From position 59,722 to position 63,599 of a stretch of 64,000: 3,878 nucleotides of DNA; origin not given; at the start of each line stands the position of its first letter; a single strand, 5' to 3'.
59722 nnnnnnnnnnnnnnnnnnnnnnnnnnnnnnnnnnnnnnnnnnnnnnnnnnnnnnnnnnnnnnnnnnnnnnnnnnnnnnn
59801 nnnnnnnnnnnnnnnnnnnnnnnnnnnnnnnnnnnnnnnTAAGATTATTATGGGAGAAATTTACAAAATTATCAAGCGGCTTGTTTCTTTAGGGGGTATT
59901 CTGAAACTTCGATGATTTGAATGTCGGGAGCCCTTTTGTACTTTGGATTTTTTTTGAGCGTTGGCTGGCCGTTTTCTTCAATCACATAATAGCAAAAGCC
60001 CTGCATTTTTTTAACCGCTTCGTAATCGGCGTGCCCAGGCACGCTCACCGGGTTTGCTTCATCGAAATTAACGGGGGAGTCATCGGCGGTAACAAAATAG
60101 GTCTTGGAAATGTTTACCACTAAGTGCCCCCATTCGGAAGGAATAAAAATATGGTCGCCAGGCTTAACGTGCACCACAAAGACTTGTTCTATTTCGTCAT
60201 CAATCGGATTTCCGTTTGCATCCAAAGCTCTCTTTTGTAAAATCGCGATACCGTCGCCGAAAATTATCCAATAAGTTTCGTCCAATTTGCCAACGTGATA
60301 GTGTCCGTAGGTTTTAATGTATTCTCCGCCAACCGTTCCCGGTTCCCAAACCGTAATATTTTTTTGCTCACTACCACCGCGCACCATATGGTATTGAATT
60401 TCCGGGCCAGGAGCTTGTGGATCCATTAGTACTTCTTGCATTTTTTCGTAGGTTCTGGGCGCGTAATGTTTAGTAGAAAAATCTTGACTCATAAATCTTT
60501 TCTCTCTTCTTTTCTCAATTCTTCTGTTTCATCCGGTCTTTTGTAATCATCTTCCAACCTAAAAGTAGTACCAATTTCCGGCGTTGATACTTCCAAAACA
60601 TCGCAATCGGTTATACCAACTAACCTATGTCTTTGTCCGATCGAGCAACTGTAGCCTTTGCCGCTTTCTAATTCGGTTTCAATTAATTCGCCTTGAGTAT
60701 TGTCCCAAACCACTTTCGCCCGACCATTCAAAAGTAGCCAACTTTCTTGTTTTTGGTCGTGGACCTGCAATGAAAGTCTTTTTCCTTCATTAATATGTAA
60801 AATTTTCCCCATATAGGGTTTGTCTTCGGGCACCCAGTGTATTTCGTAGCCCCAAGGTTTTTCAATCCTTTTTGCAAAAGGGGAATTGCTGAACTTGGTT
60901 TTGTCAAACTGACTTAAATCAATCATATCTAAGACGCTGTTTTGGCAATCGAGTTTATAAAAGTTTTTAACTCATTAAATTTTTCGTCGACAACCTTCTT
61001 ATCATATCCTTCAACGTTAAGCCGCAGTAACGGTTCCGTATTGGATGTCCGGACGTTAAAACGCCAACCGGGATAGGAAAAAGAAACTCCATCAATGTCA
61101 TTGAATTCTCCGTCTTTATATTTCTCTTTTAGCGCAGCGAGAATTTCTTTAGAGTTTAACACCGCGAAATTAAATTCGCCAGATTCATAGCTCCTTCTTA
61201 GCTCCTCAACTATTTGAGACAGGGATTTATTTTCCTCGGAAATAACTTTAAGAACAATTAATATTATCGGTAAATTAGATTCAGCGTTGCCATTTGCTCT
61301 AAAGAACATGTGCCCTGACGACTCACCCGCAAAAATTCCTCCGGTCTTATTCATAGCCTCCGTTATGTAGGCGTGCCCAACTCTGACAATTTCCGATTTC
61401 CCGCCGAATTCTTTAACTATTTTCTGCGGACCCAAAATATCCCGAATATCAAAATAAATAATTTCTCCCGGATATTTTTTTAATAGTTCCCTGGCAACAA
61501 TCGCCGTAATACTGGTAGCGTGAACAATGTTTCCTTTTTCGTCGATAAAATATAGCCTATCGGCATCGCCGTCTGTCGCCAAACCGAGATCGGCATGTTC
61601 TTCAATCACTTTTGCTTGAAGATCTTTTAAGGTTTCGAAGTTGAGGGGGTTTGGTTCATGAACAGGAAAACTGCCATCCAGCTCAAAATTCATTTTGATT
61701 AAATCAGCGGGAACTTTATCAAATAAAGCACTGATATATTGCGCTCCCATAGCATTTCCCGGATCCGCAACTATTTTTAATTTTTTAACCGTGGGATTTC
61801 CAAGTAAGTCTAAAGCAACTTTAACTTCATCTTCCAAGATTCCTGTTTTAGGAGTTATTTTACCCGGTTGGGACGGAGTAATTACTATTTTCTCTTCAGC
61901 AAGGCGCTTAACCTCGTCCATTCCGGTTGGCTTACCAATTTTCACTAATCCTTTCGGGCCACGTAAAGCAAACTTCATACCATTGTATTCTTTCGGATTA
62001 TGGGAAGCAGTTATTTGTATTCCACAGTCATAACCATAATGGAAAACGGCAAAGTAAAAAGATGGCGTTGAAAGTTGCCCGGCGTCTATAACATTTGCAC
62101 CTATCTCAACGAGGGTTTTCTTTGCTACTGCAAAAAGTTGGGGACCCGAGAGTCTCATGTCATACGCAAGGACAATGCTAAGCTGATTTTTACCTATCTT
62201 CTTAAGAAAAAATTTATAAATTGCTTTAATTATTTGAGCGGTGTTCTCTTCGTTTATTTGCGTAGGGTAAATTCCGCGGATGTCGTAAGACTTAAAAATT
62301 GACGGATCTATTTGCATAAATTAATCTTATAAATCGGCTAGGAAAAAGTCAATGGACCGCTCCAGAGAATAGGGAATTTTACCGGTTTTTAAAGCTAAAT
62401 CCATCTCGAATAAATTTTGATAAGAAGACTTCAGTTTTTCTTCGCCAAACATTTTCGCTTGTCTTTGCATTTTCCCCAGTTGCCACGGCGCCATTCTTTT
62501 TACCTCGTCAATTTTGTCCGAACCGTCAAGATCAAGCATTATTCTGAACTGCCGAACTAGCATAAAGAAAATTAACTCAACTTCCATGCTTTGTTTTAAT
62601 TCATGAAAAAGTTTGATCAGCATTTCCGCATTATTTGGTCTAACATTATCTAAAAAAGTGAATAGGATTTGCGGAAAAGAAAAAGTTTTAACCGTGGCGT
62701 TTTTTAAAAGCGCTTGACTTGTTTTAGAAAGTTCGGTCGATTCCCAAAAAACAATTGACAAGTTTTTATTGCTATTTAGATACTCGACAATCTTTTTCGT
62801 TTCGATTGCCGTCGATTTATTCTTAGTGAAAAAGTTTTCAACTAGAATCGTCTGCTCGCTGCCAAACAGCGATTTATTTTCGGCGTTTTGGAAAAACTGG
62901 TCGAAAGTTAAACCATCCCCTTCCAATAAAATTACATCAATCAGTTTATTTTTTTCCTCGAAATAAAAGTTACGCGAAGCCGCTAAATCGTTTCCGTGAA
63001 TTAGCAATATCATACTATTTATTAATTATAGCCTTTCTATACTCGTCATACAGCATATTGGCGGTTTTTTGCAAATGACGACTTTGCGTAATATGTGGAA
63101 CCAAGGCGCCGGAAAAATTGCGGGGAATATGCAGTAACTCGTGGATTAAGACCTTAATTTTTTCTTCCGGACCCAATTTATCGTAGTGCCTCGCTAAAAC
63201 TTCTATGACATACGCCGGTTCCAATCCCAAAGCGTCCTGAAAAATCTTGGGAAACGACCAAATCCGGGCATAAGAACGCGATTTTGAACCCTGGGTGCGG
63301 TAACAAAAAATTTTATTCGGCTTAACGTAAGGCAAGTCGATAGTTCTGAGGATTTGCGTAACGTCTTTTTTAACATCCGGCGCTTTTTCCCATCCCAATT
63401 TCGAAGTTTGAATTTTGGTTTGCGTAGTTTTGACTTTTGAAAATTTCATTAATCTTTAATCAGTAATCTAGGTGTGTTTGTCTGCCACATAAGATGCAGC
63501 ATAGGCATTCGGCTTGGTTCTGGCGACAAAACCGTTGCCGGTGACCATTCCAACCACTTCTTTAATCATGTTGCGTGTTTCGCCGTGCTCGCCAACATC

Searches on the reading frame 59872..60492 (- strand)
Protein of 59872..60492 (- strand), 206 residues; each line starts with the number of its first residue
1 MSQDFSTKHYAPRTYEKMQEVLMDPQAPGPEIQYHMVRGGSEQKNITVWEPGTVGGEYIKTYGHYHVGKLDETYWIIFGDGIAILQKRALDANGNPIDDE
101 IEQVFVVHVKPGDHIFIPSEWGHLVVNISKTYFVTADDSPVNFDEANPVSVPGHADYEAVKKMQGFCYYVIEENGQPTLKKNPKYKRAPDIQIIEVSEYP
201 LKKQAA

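Call 23: search_protein_families(library=pfam, proteins=[window:59872-60492:-], max_evalue=0.00001)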
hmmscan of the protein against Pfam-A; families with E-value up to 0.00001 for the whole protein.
window:59872-60492:- (206 aa): 1 family
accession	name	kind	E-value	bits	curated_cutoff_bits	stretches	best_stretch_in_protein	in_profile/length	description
PF06560.17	GPI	-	1.4e-22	80.3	20.7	1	43-185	51-180/182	Glucose-6-phosphate isomerase (GPI)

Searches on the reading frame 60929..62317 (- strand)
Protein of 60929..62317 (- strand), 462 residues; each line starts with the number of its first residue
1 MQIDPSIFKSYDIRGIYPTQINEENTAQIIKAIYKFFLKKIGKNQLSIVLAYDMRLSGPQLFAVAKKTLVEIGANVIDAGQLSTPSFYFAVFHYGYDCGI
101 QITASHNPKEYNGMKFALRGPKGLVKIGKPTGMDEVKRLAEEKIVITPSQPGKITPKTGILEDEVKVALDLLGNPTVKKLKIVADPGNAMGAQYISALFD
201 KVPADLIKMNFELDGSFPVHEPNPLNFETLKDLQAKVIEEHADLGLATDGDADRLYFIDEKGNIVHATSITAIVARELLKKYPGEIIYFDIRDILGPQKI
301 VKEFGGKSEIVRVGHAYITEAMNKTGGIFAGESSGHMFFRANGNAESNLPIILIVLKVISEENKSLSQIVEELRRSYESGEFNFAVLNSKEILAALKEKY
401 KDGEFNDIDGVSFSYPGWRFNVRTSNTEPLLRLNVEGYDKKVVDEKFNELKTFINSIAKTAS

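Call 23: search_protein_families(library=pfam, proteins=[window:60929-62317:-], max_evalue=0.00001)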
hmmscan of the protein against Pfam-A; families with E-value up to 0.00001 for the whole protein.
window:60929-62317:- (462 aa): 4 families
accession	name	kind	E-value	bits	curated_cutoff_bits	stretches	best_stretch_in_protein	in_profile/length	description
PF02878.22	PGM_PMM_I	-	4.3e-30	104.6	22.5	1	7-119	3-114/138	Phosphoglucomutase/phosphomannomutase, alpha/beta/alpha domain I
PF02879.22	PGM_PMM_II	-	4.5e-22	79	29.3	1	176-262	17-103/103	Phosphoglucomutase/phosphomannomutase, alpha/beta/alpha domain II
PF02880.22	PGM_PMM_III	-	6.2e-16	59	20.7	1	269-375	4-113/115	Phosphoglucomutase/phosphomannomutase, alpha/beta/alpha domain III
PF00408.26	PGM_PMM_IV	-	3.7e-09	37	23.1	1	383-445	3-60/68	Phosphoglucomutase/phosphomannomutase, C-terminal domain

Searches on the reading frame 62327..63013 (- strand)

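Call 23: search_protein_families(library=pfam, proteins=[window:62327-63013:-], max_evalue=0.00001)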
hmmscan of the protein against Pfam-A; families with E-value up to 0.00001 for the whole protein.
window:62327-63013:- (228 aa): 1 family
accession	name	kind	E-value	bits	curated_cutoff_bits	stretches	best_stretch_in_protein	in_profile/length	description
PF21694.2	DNA_pol3_delta_C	-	1.2e-11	45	27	1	117-214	4-109/121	DNA polymerase III delta subunit, C-terminal domain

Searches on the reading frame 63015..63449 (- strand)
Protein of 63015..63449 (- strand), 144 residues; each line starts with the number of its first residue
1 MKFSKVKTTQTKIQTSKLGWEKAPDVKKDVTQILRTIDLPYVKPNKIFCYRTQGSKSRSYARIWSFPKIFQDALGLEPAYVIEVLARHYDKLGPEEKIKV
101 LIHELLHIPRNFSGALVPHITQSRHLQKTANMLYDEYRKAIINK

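Call 96: find_encoding_contigs(protein=window:63015-63449:-, flank=10000, max_places=1)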
Protein window:63015-63449:- (144 aa): 9 contigs read that carry it; 1 place shown.
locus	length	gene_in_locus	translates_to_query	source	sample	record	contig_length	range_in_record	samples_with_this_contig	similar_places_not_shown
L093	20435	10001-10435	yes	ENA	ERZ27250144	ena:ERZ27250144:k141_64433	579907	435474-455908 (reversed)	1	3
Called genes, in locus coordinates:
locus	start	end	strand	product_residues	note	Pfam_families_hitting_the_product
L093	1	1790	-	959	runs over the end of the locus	PF00005:ABC_tran (faint), PF02463:SMC_N (faint), PF03193:RsgA_GTPase (faint), PF13175:AAA_15 (faint), PF13191:AAA_16 (faint), PF13304:AAA_21 (faint), PF17760:UvrA_inter, PF17755:UvrA_DNA-bind, +3 more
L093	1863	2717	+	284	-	PF00294:PfkB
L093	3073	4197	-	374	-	PF02475:TRM5-TYW2_MTfase, PF05175:MTS, PF09445:Methyltransf_15 (weak), PF13847:Methyltransf_31 (weak), PF08241:Methyltransf_11 (weak), PF13649:Methyltransf_25 (weak)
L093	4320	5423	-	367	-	-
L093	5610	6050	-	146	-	PF13091:PLDc_2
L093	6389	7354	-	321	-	PF01018:GTP1_OBG, PF01926:MMR_HSR1, PF02421:FeoB_N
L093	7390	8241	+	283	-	PF10672:Methyltrans_SAM (weak)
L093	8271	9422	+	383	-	-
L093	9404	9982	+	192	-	PF04308:RNaseH_like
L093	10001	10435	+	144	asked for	PF18894:PhageMetallopep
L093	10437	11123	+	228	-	PF21694:DNA_pol3_delta_C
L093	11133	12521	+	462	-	PF02878:PGM_PMM_I, PF02879:PGM_PMM_II, PF02880:PGM_PMM_III, PF00408:PGM_PMM_IV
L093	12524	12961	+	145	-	PF01050:MannoseP_isomer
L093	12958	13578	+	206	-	PF06560:GPI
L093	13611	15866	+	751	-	PF01326:PPDK_N, PF00391:PEP-utilizers, PF02896:PEP-utilizers_C, PF03328:HpcH_HpaI (weak)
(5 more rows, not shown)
